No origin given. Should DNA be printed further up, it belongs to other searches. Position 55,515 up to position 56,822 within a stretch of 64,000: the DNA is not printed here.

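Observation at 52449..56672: Degenerate GspE/PilB-like ATPase translationally coupled to a GT2-DUF2304-GT4-GT4 operon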

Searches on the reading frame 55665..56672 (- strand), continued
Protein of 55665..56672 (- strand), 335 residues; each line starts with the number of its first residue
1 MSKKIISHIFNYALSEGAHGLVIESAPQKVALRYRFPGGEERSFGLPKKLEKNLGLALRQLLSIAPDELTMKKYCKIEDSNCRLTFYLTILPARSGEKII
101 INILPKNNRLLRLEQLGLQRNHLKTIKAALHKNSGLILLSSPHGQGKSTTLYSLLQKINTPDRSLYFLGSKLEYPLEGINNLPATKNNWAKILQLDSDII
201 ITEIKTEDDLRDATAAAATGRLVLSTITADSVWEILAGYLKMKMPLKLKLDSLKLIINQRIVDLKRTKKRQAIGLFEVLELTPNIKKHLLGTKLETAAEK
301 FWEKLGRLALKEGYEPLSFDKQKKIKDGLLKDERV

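Call 44: find_encoding_contigs(protein=P0155, flank=10000, max_places=1)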
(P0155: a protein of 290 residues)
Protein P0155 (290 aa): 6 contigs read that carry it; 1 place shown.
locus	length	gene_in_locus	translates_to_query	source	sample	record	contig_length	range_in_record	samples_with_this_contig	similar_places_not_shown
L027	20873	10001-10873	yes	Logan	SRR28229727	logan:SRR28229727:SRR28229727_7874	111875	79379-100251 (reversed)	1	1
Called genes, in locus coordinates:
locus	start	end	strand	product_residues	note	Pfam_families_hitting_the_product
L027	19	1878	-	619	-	PF01411:tRNA-synt_2c, PF07973:tRNA_SAD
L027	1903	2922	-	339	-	PF01565:FAD_binding_4, PF02873:MurB_C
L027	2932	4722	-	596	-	PF00664:ABC_membrane, PF00005:ABC_tran, PF02463:SMC_N (faint), PF13191:AAA_16 (faint)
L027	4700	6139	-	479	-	PF01225:Mur_ligase, PF08245:Mur_ligase_M, PF02875:Mur_ligase_C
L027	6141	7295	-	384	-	PF03033:Glyco_transf_28, PF04101:Glyco_tran_28_C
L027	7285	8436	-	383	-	PF01098:FTSW_RODA_SPOVE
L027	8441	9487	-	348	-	PF00953:Glycos_transf_4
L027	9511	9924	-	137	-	-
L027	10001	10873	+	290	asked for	PF00437:T2SSE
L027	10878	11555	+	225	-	PF00535:Glycos_transf_2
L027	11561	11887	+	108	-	PF10066:DUF2304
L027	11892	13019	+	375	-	PF13579:Glyco_trans_4_4 (weak), PF13439:Glyco_transf_4 (weak), PF20706:GT4-conflict, PF00534:Glycos_transf_1, PF13692:Glyco_trans_1_4, PF13524:Glyco_trans_1_2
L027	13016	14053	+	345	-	PF13439:Glyco_transf_4, PF13579:Glyco_trans_4_4, PF00534:Glycos_transf_1, PF13692:Glyco_trans_1_4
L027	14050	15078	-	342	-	PF01073:3Beta_HSD, PF01370:Epimerase, PF07993:NAD_binding_4 (faint), PF16363:GDP_Man_Dehyd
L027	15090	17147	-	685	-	PF00082:Peptidase_S8, PF13517:FG-GAP_3 (faint), PF01839:FG-GAP (faint)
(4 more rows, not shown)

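Call 45: find_encoding_contigs(protein=P0179, flank=10000, max_places=1)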
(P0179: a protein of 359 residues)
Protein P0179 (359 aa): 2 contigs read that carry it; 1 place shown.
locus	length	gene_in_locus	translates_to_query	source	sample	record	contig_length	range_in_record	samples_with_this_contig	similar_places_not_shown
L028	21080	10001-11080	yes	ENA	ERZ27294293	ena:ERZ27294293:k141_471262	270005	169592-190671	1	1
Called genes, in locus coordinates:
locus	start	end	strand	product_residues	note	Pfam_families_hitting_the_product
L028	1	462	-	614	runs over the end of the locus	PF01411:tRNA-synt_2c, PF07973:tRNA_SAD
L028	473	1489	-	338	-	PF01565:FAD_binding_4, PF02873:MurB_C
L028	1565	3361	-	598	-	PF00664:ABC_membrane, PF00005:ABC_tran, PF02463:SMC_N (faint)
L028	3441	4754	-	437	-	PF13393:tRNA-synt_His, PF00587:tRNA-synt_2b (weak), PF03129:HGTP_anticodon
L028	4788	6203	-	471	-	PF01225:Mur_ligase, PF08245:Mur_ligase_M, PF02875:Mur_ligase_C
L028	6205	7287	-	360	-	PF03033:Glyco_transf_28, PF04101:Glyco_tran_28_C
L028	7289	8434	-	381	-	PF01098:FTSW_RODA_SPOVE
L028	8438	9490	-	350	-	PF10555:MraY_sig1 (weak), PF00953:Glycos_transf_4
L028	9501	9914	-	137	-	-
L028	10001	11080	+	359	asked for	PF00437:T2SSE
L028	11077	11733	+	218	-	PF00535:Glycos_transf_2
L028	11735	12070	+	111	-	PF10066:DUF2304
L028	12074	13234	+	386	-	PF13439:Glyco_transf_4 (weak), PF20706:GT4-conflict, PF00534:Glycos_transf_1, PF13692:Glyco_trans_1_4, PF13524:Glyco_trans_1_2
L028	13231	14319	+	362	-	PF13439:Glyco_transf_4, PF13579:Glyco_trans_4_4 (faint), PF00534:Glycos_transf_1, PF13692:Glyco_trans_1_4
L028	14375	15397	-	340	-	PF01073:3Beta_HSD, PF01370:Epimerase, PF16363:GDP_Man_Dehyd, PF07993:NAD_binding_4 (weak)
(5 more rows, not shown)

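Call 46: find_encoding_contigs(protein=P0292, flank=10000, max_places=1)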
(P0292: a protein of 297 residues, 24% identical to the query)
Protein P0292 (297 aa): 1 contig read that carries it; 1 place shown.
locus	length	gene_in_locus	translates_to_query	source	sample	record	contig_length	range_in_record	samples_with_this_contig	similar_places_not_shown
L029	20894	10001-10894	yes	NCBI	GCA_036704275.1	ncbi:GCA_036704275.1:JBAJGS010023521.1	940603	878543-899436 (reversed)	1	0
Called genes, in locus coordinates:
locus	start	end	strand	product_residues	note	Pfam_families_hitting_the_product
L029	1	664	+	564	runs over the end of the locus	PF00460:Flg_bb_rod (faint), PF22638:FlgK_D1, PF06429:Flg_bbr_C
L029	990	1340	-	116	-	PF13640:2OG-FeII_Oxy_3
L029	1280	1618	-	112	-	-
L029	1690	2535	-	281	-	-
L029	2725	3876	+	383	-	PF07787:TMEM43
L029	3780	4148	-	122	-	-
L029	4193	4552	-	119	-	-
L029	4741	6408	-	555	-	PF02463:SMC_N (faint), PF00005:ABC_tran, PF13304:AAA_21 (faint), PF13401:AAA_22 (faint), PF13476:AAA_23 (faint), PF13555:AAA_29 (faint), PF12848:ABC_tran_Xtn, PF00005:ABC_tran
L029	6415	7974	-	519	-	PF00117:GATase, PF07722:Peptidase_C26 (weak), PF02540:NAD_synthase (weak), PF00958:GMP_synt_C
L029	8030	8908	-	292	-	PF02698:DUF218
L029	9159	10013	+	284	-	PF05157:MshEN, PF00437:T2SSE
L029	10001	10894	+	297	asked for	PF00437:T2SSE, PF13191:AAA_16 (faint)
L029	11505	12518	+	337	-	PF00437:T2SSE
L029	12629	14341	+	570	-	PF05157:MshEN, PF00437:T2SSE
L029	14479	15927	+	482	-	PF28597:T2SSF_N, PF00482:T2SSF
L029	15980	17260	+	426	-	PF07963:N_methyl (weak)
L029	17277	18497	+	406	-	PF07963:N_methyl (weak)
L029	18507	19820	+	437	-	-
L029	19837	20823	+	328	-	-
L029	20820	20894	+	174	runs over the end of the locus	-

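Call 52: fold_search(model_id=the predicted structure, library=pdb)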
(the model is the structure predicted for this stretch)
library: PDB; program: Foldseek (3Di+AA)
matches with E <= 10: 1739; with E <= 0.001: 210
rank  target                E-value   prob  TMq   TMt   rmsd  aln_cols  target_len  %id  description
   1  5oiu_C                8.3e-27  1.00  0.79  0.69   4.1       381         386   21  Crystal structure of PilF type IV pilus assembly ATPase from Thermus thermophilus (released 2018-08-08)
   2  5tsh_D                9.3e-27  1.00  0.83  0.74   3.5       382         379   21  PilB from Geobacter metallireducens bound to AMP-PNP (released 2017-05-17)
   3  5tsh_C                1.6e-26  1.00  0.66  0.59   7.6       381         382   21  PilB from Geobacter metallireducens bound to AMP-PNP (released 2017-05-17)
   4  5tsh_E                2.0e-26  1.00  0.65  0.57   7.8       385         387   21  PilB from Geobacter metallireducens bound to AMP-PNP (released 2017-05-17)
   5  5zfr_A                2.3e-26  1.00  0.66  0.59   7.5       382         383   21  Crystal structure of PilB, an extension ATPase motor of Type IV pilus, from Geobacter sulfurreducens (released 2018-09-19)
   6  5tsh_A                2.4e-26  1.00  0.65  0.59   7.2       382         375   21  PilB from Geobacter metallireducens bound to AMP-PNP (released 2017-05-17)
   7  5it5_A                2.4e-26  1.00  0.65  0.57   7.9       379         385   20  Thermus thermophilus PilB core ATPase region (released 2016-10-19)
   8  5zfr_B                2.7e-26  1.00  0.64  0.57   7.4       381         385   21  Crystal structure of PilB, an extension ATPase motor of Type IV pilus, from Geobacter sulfurreducens (released 2018-09-19)
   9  1p9w                  4.7e-26  1.00  0.76  0.67   5.1       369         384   20  Crystal Structure of Vibrio cholerae putative NTPase EpsE (released 2003-10-14)
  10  5tsg_B                5.0e-26  1.00  0.66  0.59   7.1       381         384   21  PilB from Geobacter metallireducens bound to ADP (released 2017-05-17)
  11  5tsh_F                5.6e-26  1.00  0.65  0.57   7.5       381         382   21  PilB from Geobacter metallireducens bound to AMP-PNP (released 2017-05-17)
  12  5oiu_B                7.1e-26  1.00  0.65  0.58   7.9       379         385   21  Crystal structure of PilF type IV pilus assembly ATPase from Thermus thermophilus (released 2018-08-08)
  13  5zfr_C                1.1e-25  1.00  0.83  0.73   3.6       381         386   21  Crystal structure of PilB, an extension ATPase motor of Type IV pilus, from Geobacter sulfurreducens (released 2018-09-19)
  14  1p9r                  1.5e-25  1.00  0.77  0.69   5.1       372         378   20  Crystal Structure of Vibrio cholerae putative NTPase EpsE (released 2003-10-14)
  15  6olj_A                1.9e-25  1.00  0.63  0.56   7.8       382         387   21  CryoEM structure of PilB from Geobacter metallireducens: C2ccocco conformation (released 2019-11-20)
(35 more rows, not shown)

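Call 66: list_cluster_members(proteins=[P0156, P0160, P0164, P0157, P0167, P0177, P0183, P0140, P0143, P0148])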
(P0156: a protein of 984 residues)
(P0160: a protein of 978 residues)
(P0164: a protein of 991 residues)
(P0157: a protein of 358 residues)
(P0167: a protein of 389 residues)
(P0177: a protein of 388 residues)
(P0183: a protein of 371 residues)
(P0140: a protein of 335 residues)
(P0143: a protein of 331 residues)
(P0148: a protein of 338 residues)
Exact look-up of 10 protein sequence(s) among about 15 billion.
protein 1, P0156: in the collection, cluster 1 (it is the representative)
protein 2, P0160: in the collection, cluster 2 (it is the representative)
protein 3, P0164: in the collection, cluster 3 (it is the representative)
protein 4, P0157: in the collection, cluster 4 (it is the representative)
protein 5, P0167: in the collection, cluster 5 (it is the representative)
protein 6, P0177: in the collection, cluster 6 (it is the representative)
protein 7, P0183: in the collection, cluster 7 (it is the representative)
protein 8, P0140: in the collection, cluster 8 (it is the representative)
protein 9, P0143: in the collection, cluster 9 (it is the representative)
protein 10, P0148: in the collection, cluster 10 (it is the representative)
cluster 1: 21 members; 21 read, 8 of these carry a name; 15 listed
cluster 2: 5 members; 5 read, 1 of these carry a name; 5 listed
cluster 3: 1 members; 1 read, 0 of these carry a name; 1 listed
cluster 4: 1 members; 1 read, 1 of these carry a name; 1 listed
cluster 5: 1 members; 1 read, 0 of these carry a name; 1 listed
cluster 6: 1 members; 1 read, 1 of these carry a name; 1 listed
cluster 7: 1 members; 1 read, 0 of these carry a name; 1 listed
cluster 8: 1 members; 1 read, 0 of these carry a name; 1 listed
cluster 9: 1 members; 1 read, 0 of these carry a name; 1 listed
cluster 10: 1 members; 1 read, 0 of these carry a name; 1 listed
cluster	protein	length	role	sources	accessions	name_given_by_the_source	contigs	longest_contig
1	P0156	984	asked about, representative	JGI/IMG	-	type II secretory ATPase GspE/PulE/Tfp pilus assembly ATPase PilB-like protein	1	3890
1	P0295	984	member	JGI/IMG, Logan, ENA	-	type II secretory ATPase GspE/PulE/Tfp pilus assembly ATPase PilB-like protein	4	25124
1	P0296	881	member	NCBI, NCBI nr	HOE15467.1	MAG TPA: GspE/PulE family protein, partial [Candidatus Paceibacterota bacterium] | GspE/PulE family protein [Candidatus Paceibacterota bacterium]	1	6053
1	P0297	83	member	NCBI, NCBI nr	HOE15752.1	MAG TPA: hypothetical protein PLH82_03880, partial [Candidatus Paceibacterota bacterium] | hypothetical protein [Candidatus Paceibacterota bacterium]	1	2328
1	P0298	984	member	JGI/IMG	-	type II secretory ATPase GspE/PulE/Tfp pilus assembly ATPase PilB-like protein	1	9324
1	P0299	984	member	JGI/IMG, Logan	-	type II secretory ATPase GspE/PulE/Tfp pilus assembly ATPase PilB-like protein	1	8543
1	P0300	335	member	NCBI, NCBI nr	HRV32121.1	MAG TPA: GspE/PulE family protein, partial [Candidatus Paceibacterota bacterium] | GspE/PulE family protein [Candidatus Paceibacterota bacterium]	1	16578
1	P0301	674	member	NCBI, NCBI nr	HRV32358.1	MAG TPA: ATPase, T2SS/T4P/T4SS family, partial [Candidatus Paceibacterota bacterium] | ATPase, T2SS/T4P/T4SS family [Candidatus Paceibacterota bacterium]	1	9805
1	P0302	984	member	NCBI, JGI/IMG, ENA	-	-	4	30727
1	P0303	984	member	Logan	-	-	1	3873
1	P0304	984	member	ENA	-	-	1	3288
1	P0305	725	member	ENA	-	-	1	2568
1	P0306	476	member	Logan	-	-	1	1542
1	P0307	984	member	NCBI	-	-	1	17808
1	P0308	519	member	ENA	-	-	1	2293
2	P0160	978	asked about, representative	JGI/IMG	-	-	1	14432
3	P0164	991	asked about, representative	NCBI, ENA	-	-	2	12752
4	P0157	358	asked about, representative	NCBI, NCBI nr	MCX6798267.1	MAG: ATPase, T2SS/T4P/T4SS family [Candidatus Falkowbacteria bacterium] | ATPase, T2SS/T4P/T4SS family [Candidatus Falkowbacteria bacterium]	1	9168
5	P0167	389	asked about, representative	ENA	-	-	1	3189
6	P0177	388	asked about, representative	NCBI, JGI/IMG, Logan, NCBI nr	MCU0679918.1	MAG: Flp pilus assembly complex ATPase component TadA [Planctomycetes bacterium] | type II secretory ATPase GspE/PulE/Tfp pilus assembly ATPase PilB-like protein | Flp pilus assembly complex ATPase component TadA [Planctomycetota bacterium]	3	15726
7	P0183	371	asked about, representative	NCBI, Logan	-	-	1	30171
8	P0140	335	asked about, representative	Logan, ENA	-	-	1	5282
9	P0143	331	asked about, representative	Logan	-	-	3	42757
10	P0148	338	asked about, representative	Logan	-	-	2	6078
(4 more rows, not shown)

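Call 67: find_encoding_contigs(protein=P0183, flank=10000, max_places=1)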
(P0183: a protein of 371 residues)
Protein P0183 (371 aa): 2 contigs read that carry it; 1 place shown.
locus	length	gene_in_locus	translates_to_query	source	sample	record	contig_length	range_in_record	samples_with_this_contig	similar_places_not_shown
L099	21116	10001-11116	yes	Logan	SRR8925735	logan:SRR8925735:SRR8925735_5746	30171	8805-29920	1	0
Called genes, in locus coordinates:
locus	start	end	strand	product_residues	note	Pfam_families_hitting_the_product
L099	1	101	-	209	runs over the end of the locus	PF00163:Ribosomal_S4, PF01479:S4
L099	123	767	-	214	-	PF00411:Ribosomal_S11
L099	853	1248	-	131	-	PF00416:Ribosomal_S13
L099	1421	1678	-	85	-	PF01176:eIF-1a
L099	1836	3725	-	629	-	PF01411:tRNA-synt_2c, PF07973:tRNA_SAD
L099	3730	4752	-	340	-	PF01565:FAD_binding_4, PF02873:MurB_C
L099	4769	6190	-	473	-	PF01225:Mur_ligase, PF08245:Mur_ligase_M, PF02875:Mur_ligase_C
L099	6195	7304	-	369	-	PF03033:Glyco_transf_28, PF04101:Glyco_tran_28_C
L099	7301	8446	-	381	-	PF01098:FTSW_RODA_SPOVE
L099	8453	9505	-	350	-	PF10555:MraY_sig1 (faint), PF00953:Glycos_transf_4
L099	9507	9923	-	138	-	-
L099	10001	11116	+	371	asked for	PF00437:T2SSE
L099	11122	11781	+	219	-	PF00535:Glycos_transf_2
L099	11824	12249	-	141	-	-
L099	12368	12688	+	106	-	PF10066:DUF2304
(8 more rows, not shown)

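Call 69: search_protein_families(library=ncbifam, proteins=[window:55665-56672:-], max_evalue=0.001)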
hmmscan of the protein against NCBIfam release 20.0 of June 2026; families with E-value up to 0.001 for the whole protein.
window:55665-56672:- (335 aa): 7 families
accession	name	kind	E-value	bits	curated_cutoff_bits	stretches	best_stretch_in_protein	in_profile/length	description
NF007755.0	PRK10436.1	equivalog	3e-37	128.4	617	1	4-262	87-355/465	type II secretion system protein GspE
TIGR02533.1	type_II_gspE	equivalog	2.5e-30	105.6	630.25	1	4-263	111-380/486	type II secretion system ATPase GspE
TIGR02538.1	type_IV_pilB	equivalog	5.2e-29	101.3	675.65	1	4-262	183-452/564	type IV-A pilus assembly ATPase PilB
NF053534.1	T4PilAsmATPsTfpB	equivalog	4.7e-21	74.8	850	1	4-262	203-472/584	type IV pilus assembly ATPase TfpB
NF041000.1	ATPase_ComGA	equivalog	4e-17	62.1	300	2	79-160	75-154/267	competence type IV pilus ATPase ComGA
TIGR01420.1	pilT_fam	subfamily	2.3e-14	53.4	319.1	2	91-161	85-149/343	PilT/PilU family type 4a pilus ATPase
TIGR02525.1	plasmid_TraJ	equivalog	2.3e-06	26.8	368.3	1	110-276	129-311/372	plasmid transfer ATPase TraJ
